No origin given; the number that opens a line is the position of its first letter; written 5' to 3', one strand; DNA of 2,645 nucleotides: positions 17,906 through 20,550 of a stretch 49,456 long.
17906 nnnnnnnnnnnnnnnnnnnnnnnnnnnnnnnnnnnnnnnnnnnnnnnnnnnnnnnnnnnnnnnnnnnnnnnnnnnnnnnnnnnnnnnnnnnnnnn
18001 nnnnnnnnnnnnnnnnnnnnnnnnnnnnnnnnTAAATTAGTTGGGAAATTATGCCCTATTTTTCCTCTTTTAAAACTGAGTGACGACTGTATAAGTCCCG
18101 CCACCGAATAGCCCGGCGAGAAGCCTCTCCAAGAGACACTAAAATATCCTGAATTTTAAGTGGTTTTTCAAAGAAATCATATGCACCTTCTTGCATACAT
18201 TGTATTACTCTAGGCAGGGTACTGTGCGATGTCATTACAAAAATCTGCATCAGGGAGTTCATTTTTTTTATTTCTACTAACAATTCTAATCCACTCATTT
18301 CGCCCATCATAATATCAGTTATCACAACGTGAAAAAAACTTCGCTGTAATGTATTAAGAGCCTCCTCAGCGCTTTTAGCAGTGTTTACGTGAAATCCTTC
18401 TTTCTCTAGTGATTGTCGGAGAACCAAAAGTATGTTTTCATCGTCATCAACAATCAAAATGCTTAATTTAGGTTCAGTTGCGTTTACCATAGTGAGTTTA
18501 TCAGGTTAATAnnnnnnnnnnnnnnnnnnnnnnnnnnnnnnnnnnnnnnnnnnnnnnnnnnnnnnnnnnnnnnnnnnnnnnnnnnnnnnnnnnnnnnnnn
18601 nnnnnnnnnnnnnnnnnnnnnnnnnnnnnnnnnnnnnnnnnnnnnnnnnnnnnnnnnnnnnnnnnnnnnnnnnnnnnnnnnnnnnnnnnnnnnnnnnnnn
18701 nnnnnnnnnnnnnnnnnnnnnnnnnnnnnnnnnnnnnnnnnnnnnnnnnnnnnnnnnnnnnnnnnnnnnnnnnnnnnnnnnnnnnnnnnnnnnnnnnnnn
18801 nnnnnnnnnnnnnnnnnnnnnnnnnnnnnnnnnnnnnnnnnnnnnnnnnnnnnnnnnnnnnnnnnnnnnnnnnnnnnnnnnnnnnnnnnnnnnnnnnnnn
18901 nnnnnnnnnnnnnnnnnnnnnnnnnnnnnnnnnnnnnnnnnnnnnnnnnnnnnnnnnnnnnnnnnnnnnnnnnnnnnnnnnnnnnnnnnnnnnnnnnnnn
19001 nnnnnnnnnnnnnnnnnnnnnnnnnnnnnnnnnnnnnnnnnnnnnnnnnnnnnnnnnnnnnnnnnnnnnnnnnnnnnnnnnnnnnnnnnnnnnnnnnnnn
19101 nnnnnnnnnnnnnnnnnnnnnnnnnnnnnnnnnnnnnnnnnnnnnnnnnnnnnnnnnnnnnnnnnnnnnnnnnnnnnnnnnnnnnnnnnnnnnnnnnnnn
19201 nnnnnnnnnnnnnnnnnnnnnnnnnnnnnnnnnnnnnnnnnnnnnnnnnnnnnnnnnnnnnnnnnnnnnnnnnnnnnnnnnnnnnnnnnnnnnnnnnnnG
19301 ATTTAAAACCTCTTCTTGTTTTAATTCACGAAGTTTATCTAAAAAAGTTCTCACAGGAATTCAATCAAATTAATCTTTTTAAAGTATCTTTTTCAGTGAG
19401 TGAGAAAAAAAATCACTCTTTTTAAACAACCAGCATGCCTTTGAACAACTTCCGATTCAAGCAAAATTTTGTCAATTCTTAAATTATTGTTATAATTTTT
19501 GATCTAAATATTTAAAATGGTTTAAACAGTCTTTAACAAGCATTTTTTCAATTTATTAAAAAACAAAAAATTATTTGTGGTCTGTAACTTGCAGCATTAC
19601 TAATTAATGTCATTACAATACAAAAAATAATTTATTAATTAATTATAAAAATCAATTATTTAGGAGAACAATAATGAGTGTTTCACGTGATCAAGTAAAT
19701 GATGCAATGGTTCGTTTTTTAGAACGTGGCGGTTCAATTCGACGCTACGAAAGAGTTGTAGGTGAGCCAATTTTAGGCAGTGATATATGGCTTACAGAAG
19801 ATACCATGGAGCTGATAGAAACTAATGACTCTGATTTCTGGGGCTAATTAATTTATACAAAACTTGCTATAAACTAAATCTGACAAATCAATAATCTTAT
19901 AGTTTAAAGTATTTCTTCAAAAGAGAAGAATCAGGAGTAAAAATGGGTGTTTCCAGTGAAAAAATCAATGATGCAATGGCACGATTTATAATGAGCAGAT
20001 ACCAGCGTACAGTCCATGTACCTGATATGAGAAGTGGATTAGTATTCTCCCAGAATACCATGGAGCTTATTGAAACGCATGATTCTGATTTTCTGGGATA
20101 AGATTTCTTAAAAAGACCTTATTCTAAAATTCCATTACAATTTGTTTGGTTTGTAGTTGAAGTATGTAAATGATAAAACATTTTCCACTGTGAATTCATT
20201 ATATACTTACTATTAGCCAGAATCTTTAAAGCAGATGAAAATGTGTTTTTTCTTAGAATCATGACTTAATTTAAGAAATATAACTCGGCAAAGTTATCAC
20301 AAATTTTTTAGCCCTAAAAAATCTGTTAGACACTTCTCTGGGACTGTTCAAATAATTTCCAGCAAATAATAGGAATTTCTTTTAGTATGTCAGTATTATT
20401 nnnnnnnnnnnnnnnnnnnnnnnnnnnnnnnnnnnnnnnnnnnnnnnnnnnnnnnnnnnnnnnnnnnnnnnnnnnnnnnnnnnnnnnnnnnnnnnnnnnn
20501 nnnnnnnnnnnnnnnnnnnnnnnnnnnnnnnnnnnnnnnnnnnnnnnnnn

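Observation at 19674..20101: Two tandem paralogous mini-genes (57 and 52 aa) of an unassigned family, hidden below the ORF-track cut-off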

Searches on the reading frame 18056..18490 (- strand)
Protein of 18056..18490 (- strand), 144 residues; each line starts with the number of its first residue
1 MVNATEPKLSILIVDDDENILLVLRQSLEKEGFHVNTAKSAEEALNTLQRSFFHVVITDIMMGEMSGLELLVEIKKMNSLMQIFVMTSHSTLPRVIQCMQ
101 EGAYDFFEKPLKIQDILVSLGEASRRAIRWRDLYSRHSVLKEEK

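Call 48: search_protein_families(library=pfam, proteins=[window:18056-18490:-], max_evalue=0.00001)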
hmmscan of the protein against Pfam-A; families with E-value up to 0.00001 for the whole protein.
window:18056-18490:- (144 aa): 1 family
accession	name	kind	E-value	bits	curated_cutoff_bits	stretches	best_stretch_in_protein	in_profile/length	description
PF00072.30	Response_reg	-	3.9e-29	101.5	30.2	1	11-117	1-107/111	Response regulator receiver domain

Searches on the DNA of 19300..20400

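Call 44: search_rna_families(source=window, start=19300, end=20400, threshold=evalue, max_evalue=1)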
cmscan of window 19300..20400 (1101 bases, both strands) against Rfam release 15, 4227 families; matches with E-value up to 1: 1.
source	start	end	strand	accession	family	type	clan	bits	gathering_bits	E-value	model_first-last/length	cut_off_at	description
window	20223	20362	-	RF01669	P14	Gene; sRNA;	-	20.4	45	0.23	1-146/146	no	Pseudomonas sRNA P14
